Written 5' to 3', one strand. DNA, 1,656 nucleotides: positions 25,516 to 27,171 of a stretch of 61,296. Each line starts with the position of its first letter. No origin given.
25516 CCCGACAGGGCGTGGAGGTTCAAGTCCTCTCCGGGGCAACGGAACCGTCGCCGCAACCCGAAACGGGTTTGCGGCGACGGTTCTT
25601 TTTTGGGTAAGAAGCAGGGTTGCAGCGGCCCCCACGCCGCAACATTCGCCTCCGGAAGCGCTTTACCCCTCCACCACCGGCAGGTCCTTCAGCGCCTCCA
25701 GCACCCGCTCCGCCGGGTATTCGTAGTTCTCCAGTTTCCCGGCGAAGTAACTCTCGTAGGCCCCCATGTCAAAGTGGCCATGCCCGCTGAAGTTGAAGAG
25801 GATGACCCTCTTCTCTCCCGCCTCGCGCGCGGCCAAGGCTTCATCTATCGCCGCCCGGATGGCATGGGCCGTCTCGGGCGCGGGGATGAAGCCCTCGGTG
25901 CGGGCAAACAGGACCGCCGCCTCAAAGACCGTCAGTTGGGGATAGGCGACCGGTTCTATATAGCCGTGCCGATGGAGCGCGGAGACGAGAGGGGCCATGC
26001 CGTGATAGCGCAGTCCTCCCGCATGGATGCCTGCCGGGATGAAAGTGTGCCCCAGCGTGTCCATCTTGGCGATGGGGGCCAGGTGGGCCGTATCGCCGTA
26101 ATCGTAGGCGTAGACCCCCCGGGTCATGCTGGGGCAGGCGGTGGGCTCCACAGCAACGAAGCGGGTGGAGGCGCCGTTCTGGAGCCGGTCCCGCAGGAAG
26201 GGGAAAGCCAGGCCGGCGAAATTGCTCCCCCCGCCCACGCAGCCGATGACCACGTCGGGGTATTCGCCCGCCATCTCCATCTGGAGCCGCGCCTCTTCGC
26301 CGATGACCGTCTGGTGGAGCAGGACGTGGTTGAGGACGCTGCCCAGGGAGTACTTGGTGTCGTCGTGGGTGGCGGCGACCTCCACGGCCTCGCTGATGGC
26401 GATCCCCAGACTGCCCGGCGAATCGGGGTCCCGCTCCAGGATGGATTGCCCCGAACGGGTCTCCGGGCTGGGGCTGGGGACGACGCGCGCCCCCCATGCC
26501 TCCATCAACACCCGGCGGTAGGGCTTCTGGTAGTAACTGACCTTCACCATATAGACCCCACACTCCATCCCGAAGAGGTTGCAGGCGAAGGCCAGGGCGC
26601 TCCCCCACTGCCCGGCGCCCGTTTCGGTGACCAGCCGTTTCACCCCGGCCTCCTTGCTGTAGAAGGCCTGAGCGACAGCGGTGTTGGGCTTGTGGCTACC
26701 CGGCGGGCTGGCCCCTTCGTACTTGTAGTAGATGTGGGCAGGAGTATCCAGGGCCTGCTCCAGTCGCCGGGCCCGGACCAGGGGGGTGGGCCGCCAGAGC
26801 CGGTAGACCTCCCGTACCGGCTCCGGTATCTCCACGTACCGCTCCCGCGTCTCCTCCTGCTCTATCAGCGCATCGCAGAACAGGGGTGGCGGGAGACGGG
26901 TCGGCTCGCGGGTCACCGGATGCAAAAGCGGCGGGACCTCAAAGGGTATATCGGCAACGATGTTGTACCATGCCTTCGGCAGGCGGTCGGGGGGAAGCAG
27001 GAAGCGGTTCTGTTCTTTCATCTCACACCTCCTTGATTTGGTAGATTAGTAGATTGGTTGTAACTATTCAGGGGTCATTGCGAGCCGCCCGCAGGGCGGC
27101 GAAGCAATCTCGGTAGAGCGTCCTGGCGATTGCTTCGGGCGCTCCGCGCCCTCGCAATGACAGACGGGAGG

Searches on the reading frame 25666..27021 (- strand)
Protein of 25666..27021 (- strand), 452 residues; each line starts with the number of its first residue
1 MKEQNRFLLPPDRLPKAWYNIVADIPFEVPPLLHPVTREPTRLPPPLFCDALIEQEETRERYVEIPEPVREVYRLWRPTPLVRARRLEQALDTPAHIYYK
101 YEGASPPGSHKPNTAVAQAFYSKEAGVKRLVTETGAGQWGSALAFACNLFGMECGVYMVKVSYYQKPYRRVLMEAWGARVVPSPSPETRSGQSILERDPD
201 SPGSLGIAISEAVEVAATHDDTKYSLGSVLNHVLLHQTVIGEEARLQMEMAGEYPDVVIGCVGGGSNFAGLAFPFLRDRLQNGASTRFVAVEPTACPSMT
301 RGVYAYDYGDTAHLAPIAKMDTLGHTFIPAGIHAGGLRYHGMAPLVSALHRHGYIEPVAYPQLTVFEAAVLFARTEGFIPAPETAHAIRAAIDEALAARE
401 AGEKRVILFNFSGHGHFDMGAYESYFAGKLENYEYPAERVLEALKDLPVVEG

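Call 7: search_protein_families(library=pfam, proteins=[window:25666-27021:-], max_evalue=0.01)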
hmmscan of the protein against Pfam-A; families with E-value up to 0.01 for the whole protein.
window:25666-27021:- (452 aa): 1 family
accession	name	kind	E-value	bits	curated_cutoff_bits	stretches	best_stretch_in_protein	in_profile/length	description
PF00291.31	PALP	-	1.2e-42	146.7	35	1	75-413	4-295/295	Pyridoxal-phosphate dependent enzyme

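Call 8: search_protein_families(library=ncbifam, proteins=[window:25666-27021:-], max_evalue=0.01)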
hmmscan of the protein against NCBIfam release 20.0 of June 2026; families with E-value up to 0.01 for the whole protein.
window:25666-27021:- (452 aa): 26 families (the best 25 are shown)
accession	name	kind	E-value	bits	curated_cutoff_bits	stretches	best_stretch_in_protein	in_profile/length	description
NF009057.0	PRK12391.1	equivalog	3.1e-216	718.1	366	1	3-440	2-440/441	TrpB-like pyridoxal phosphate-dependent enzyme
TIGR01415.1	trpB_rel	hypoth_equivalog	2.1e-193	642.8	518.85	1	14-428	1-418/419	TrpB-like pyridoxal phosphate-dependent enzyme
NF010376.0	PRK13803.1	equivalog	3.9e-50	171.3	819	1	77-427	259-596/600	bifunctional phosphoribosylanthranilate isomerase/tryptophan synthase subunit beta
TIGR00263.1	trpB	equivalog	7.6e-45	153.6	392.45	1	77-420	49-379/385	tryptophan synthase subunit beta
NF010375.0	PRK13802.1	equivalog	1.7e-30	105.8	1386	1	60-426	320-673/695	bifunctional indole-3-glycerol phosphate synthase/tryptophan synthase subunit beta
NF004996.0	PRK06381.1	equivalog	1e-12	47.7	266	1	78-182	15-114/319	threonine synthase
NF006390.0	PRK08639.1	equivalog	5.3e-11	42.1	421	2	62-167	9-112/418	threonine ammonia-lyase IlvA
NF006050.0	PRK08197.1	equivalog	4.3e-10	38.9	303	1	78-160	80-160/406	threonine synthase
TIGR02079.1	THD1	equivalog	6.6e-10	38.3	440.55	2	69-166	7-102/410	threonine ammonia-lyase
NF006094.0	PRK08246.1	subfamily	3e-09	36.7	331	1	72-182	17-119/310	serine/threonine dehydratase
NF005292.0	PRK06815.1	equivalog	8.6e-08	31.6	371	1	71-162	14-103/320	threonine/serine dehydratase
NF008735.0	PRK11761.1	equivalog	3e-07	30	413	1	78-184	12-116/296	cysteine synthase CysM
TIGR01136.1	cysKM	subfamily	1.3e-06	28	344.15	1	79-191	8-117/299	cysteine synthase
TIGR01139.1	cysK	equivalog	3e-06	26.7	350.95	1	79-329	8-223/298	cysteine synthase A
NF005680.0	PRK07476.1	equivalog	7.2e-06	25.2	413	1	77-162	22-105/326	hydroxyectoine utilization dehydratase EutB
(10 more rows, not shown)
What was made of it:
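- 25663..27021 (-): trpB2: stand-alone TrpB-like PLP enzyme, 452 aa, intact. NF009057 718 bits (cut-off 366) and TIGR01415 643 bits (call 8).
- On TrpB2 (TrpB-like PLP enzyme, NF009057 / TIGR01415): 718 bits (cut-off 366), profile positions 2-440 of 441 (call 8).
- Checked: trpB2 follows 245 nt downstream on the same strand (NF009057, 718 bits; call 8).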

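Call 24: list_cluster_members(proteins=[window:25666-27021:-, L003:10982-12337:+, L013:3999-5387:+, L003:12625-13884:-])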
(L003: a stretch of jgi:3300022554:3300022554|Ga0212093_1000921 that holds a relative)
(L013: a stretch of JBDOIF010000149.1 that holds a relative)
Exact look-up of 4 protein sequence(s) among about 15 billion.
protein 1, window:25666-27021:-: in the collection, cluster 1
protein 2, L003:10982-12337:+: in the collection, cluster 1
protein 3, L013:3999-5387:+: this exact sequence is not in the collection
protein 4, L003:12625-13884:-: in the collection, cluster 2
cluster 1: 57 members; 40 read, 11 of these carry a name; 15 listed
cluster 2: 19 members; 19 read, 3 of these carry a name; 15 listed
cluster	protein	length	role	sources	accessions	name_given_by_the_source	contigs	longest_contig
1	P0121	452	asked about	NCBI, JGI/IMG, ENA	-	-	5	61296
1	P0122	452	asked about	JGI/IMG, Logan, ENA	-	-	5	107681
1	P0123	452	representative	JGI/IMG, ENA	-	-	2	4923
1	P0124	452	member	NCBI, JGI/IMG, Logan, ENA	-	tryptophan synthase beta chain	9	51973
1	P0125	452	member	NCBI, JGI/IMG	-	tryptophan synthase beta chain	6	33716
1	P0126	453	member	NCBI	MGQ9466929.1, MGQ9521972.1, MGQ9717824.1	MAG: TrpB-like pyridoxal phosphate-dependent enzyme [Anaerolineae bacterium]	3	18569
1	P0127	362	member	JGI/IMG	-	tryptophan synthase beta chain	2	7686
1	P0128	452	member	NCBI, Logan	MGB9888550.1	MAG: TrpB-like pyridoxal phosphate-dependent enzyme [Anaerolineae bacterium]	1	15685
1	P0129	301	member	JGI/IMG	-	tryptophan synthase beta chain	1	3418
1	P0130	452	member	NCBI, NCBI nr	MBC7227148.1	MAG: TrpB-like pyridoxal phosphate-dependent enzyme [Thermoflexales bacterium] | TrpB-like pyridoxal phosphate-dependent enzyme [Thermoflexales bacterium]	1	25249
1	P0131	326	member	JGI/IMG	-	tryptophan synthase beta chain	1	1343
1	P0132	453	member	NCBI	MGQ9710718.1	MAG: TrpB-like pyridoxal phosphate-dependent enzyme [Anaerolineae bacterium]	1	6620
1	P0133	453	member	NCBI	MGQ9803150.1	MAG: TrpB-like pyridoxal phosphate-dependent enzyme [Anaerolineae bacterium]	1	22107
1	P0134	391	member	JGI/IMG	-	tryptophan synthase beta chain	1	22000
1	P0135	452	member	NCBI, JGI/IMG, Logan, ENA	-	-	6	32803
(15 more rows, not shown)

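Call 25: find_encoding_contigs(protein=P0124, flank=4000, max_places=6)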
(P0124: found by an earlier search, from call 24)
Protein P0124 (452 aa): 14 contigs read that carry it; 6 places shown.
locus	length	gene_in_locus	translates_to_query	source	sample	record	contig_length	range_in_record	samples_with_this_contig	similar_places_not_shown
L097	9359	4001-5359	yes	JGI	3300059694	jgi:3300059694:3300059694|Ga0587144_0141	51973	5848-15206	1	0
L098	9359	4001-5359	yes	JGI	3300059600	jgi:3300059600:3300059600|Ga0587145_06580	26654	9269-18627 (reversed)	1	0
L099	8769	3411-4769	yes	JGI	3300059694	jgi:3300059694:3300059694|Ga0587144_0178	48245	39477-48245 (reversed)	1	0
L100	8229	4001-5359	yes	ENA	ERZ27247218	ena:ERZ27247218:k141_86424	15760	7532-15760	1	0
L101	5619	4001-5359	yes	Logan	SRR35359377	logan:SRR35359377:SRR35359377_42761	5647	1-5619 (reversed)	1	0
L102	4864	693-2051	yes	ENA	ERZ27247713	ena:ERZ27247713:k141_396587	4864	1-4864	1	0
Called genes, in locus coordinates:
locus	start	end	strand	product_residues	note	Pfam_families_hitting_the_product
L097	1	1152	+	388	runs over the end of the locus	PF01969:Ni_insertion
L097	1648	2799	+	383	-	PF00150:Cellulase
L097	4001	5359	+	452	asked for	PF00291:PALP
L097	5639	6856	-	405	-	PF13167:GTP-bdg_N, PF16360:GTP-bdg_M, PF13191:AAA_16 (weak), PF00009:GTP_EFTU (faint), PF00350:Dynamin_N (faint), PF01926:MMR_HSR1, PF02421:FeoB_N (weak), PF19275:HflX_C (weak)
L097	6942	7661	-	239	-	PF00072:Response_reg, PF00486:Trans_reg_C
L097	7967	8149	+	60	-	-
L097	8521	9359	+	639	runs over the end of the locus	-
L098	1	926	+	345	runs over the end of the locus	PF01969:Ni_insertion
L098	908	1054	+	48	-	PF01969:Ni_insertion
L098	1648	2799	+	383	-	PF00150:Cellulase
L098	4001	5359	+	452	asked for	PF00291:PALP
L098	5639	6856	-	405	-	PF13167:GTP-bdg_N, PF16360:GTP-bdg_M, PF13191:AAA_16 (weak), PF00009:GTP_EFTU (faint), PF00350:Dynamin_N (faint), PF01926:MMR_HSR1, PF02421:FeoB_N (weak), PF19275:HflX_C (weak)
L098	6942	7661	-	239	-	PF00072:Response_reg, PF00486:Trans_reg_C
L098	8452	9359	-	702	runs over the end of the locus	-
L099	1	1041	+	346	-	?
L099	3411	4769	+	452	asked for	PF00291:PALP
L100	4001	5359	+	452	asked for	PF00291:PALP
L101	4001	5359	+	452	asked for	PF00291:PALP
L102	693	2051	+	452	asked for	PF00291:PALP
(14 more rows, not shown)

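Call 26: find_encoding_contigs(protein=P0130, flank=4000, max_places=3)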
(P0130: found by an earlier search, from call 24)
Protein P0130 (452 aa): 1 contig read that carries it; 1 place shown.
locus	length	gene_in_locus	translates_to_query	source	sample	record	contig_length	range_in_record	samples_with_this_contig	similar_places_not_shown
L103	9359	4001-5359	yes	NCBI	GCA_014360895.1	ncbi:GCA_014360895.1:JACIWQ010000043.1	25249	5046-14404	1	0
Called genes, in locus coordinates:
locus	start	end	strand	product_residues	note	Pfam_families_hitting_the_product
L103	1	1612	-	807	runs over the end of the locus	PF13231:PMT_2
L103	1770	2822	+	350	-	PF01063:Aminotran_4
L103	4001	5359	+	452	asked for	PF00291:PALP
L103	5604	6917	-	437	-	PF13167:GTP-bdg_N, PF16360:GTP-bdg_M, PF01926:MMR_HSR1, PF02421:FeoB_N (faint), PF19275:HflX_C (weak)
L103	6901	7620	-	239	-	PF00072:Response_reg, PF00486:Trans_reg_C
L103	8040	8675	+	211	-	PF27271:AF_1327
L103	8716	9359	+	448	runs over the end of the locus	PF17125:Methyltr_RsmF_N, PF01189:Methyltr_RsmB-F, PF17126:RsmF_methylt_CI, PF13636:Methyltranf_PUA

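Call 75: find_encoding_contigs(protein=P0125, flank=2500, max_places=4)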
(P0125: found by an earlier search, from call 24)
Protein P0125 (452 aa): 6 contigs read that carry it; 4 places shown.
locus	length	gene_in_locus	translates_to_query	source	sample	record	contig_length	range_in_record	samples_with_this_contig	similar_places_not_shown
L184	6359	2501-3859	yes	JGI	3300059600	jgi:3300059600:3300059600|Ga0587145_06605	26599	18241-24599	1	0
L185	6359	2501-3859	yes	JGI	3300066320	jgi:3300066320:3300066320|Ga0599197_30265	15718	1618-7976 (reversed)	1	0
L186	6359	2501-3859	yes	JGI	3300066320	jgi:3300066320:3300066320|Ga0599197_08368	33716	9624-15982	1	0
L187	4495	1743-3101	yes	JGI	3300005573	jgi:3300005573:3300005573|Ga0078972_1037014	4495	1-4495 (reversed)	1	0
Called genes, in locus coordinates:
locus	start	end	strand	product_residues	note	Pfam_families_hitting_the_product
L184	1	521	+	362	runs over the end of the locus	PF01969:Ni_insertion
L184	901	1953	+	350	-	PF00150:Cellulase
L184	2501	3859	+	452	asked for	PF00291:PALP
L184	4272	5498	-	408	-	PF13167:GTP-bdg_N, PF16360:GTP-bdg_M, PF00350:Dynamin_N (faint), PF01926:MMR_HSR1, PF02421:FeoB_N (faint)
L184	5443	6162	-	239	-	PF00072:Response_reg, PF00486:Trans_reg_C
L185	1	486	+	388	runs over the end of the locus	PF01969:Ni_insertion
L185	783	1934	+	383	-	PF00150:Cellulase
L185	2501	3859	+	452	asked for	PF00291:PALP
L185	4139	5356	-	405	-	PF13167:GTP-bdg_N, PF16360:GTP-bdg_M, PF13191:AAA_16 (weak), PF00009:GTP_EFTU (faint), PF00350:Dynamin_N (faint), PF01926:MMR_HSR1, PF02421:FeoB_N (weak), PF19275:HflX_C (weak)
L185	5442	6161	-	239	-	PF00072:Response_reg, PF00486:Trans_reg_C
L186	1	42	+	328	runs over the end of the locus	PF00150:Cellulase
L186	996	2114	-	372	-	PF01548:DEDD_Tnp_IS110 (weak), PF02371:Transposase_20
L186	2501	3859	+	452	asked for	PF00291:PALP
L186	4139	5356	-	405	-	PF13167:GTP-bdg_N, PF16360:GTP-bdg_M, PF13191:AAA_16 (weak), PF00009:GTP_EFTU (faint), PF00350:Dynamin_N (faint), PF01926:MMR_HSR1, PF02421:FeoB_N (weak), PF19275:HflX_C (weak)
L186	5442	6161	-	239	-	PF00072:Response_reg, PF00486:Trans_reg_C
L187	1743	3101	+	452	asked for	PF00291:PALP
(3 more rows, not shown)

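Call 76: find_encoding_contigs(protein=P0126, flank=2500, max_places=4)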
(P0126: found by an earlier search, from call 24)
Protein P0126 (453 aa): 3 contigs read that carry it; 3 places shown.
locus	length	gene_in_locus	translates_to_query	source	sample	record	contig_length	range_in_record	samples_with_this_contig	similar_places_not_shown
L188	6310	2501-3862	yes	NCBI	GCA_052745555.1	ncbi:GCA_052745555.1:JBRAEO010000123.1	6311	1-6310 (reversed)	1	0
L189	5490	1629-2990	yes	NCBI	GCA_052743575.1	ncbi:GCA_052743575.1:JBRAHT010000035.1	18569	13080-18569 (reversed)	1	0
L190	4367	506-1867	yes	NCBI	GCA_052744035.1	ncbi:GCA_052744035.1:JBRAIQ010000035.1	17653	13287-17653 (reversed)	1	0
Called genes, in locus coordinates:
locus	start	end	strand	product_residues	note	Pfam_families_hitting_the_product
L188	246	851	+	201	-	PF05685:Uma2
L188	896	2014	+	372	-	PF13439:Glyco_transf_4, PF13579:Glyco_trans_4_4, PF20706:GT4-conflict, PF00534:Glycos_transf_1, PF13692:Glyco_trans_1_4, PF13524:Glyco_trans_1_2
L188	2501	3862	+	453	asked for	PF00291:PALP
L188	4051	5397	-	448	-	PF13167:GTP-bdg_N, PF19275:HflX_C (faint), PF16360:GTP-bdg_M, PF02421:FeoB_N (faint), PF01926:MMR_HSR1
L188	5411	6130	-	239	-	PF00072:Response_reg, PF00486:Trans_reg_C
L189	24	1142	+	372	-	PF13439:Glyco_transf_4, PF13579:Glyco_trans_4_4, PF20706:GT4-conflict, PF00534:Glycos_transf_1, PF13692:Glyco_trans_1_4, PF13524:Glyco_trans_1_2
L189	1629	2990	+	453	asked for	PF00291:PALP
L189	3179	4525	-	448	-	PF13167:GTP-bdg_N, PF19275:HflX_C (faint), PF16360:GTP-bdg_M, PF02421:FeoB_N (faint), PF01926:MMR_HSR1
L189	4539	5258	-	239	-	PF00072:Response_reg, PF00486:Trans_reg_C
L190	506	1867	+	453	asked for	PF00291:PALP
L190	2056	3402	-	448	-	PF13167:GTP-bdg_N, PF19275:HflX_C (faint), PF16360:GTP-bdg_M, PF02421:FeoB_N (weak), PF01926:MMR_HSR1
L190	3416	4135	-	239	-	PF00072:Response_reg, PF00486:Trans_reg_C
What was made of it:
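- These include NCBI MAGs GCA_014360895.1 and GCA_052745555.1, GCA_052743575.1 and GCA_052744035.1 (calls 26, 76).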

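Call 77: find_encoding_contigs(protein=P0135, flank=2500, max_places=4)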
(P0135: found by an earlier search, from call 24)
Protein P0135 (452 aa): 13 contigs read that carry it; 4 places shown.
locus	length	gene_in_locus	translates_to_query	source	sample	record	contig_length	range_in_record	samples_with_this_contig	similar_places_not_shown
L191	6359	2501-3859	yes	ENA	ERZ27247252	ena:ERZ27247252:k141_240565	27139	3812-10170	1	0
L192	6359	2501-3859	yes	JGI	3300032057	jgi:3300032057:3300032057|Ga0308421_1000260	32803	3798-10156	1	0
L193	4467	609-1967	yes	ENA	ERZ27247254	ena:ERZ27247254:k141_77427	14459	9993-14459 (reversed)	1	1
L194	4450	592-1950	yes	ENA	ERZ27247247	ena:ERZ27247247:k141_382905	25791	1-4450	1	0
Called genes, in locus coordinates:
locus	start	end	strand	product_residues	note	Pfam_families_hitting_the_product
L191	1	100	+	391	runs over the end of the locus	PF01969:Ni_insertion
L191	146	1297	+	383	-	PF00150:Cellulase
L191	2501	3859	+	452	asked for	PF00291:PALP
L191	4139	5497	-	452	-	PF13167:GTP-bdg_N, PF19275:HflX_C (faint), PF16360:GTP-bdg_M, PF00350:Dynamin_N (faint), PF01926:MMR_HSR1, PF02421:FeoB_N (weak)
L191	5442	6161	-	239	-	PF00072:Response_reg (weak), PF00486:Trans_reg_C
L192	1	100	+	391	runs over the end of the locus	PF01969:Ni_insertion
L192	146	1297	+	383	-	PF00150:Cellulase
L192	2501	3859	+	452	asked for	PF00291:PALP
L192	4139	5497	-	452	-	PF13167:GTP-bdg_N, PF19275:HflX_C (faint), PF16360:GTP-bdg_M, PF00350:Dynamin_N (faint), PF01926:MMR_HSR1, PF02421:FeoB_N (weak)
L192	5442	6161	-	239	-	PF00072:Response_reg (weak), PF00486:Trans_reg_C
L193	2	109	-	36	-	?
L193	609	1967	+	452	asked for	PF00291:PALP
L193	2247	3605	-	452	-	PF13167:GTP-bdg_N, PF19275:HflX_C (faint), PF16360:GTP-bdg_M, PF00350:Dynamin_N (faint), PF01926:MMR_HSR1, PF02421:FeoB_N (weak)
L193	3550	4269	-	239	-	PF00072:Response_reg (weak), PF00486:Trans_reg_C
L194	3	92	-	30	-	?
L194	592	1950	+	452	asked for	PF00291:PALP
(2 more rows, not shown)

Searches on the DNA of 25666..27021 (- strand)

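Call 36: search_rna_families(sources=[L097, L103, L003, L095, L093, L101], threshold=evalue, max_evalue=0.0001, show_alignments=3)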
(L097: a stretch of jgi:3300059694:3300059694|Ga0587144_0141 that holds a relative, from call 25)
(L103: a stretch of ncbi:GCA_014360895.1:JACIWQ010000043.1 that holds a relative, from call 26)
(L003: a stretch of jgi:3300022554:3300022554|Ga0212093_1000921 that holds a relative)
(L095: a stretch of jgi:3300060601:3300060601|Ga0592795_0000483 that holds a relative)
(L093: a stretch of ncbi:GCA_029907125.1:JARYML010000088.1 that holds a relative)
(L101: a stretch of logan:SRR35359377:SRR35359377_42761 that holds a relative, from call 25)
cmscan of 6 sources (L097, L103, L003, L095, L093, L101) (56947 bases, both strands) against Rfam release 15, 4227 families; matches with E-value up to 0.0001: 9.
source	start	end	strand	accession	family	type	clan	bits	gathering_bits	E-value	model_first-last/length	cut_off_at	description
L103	2841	3112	-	RF00230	T-box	Cis-reg; leader;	-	104.5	93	4.8e-22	1-219/219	no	T-box leader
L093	131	461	+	RF00230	T-box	Cis-reg; leader;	-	88.9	93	4.8e-18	1-219/219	no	T-box leader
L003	19102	19492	-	RF00230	T-box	Cis-reg; leader;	-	73.1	93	5.8e-14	1-219/219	no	T-box leader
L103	3604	3927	+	RF00230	T-box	Cis-reg; leader;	-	67.7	93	1.4e-12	1-219/219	no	T-box leader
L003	9534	9864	+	RF00230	T-box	Cis-reg; leader;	-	64.9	93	7.5e-12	1-219/219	no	T-box leader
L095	2570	2881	+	RF00230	T-box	Cis-reg; leader;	-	61.8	93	4.8e-11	1-219/219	no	T-box leader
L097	3583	3772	+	RF00230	T-box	Cis-reg; leader;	-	57.9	93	4.6e-10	1-219/219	no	T-box leader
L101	3583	3772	+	RF00230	T-box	Cis-reg; leader;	-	57.9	93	4.6e-10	1-219/219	no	T-box leader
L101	5467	5549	-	RF00005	tRNA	Gene; tRNA;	CL00001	47.7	29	3.7e-07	1-71/71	no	tRNA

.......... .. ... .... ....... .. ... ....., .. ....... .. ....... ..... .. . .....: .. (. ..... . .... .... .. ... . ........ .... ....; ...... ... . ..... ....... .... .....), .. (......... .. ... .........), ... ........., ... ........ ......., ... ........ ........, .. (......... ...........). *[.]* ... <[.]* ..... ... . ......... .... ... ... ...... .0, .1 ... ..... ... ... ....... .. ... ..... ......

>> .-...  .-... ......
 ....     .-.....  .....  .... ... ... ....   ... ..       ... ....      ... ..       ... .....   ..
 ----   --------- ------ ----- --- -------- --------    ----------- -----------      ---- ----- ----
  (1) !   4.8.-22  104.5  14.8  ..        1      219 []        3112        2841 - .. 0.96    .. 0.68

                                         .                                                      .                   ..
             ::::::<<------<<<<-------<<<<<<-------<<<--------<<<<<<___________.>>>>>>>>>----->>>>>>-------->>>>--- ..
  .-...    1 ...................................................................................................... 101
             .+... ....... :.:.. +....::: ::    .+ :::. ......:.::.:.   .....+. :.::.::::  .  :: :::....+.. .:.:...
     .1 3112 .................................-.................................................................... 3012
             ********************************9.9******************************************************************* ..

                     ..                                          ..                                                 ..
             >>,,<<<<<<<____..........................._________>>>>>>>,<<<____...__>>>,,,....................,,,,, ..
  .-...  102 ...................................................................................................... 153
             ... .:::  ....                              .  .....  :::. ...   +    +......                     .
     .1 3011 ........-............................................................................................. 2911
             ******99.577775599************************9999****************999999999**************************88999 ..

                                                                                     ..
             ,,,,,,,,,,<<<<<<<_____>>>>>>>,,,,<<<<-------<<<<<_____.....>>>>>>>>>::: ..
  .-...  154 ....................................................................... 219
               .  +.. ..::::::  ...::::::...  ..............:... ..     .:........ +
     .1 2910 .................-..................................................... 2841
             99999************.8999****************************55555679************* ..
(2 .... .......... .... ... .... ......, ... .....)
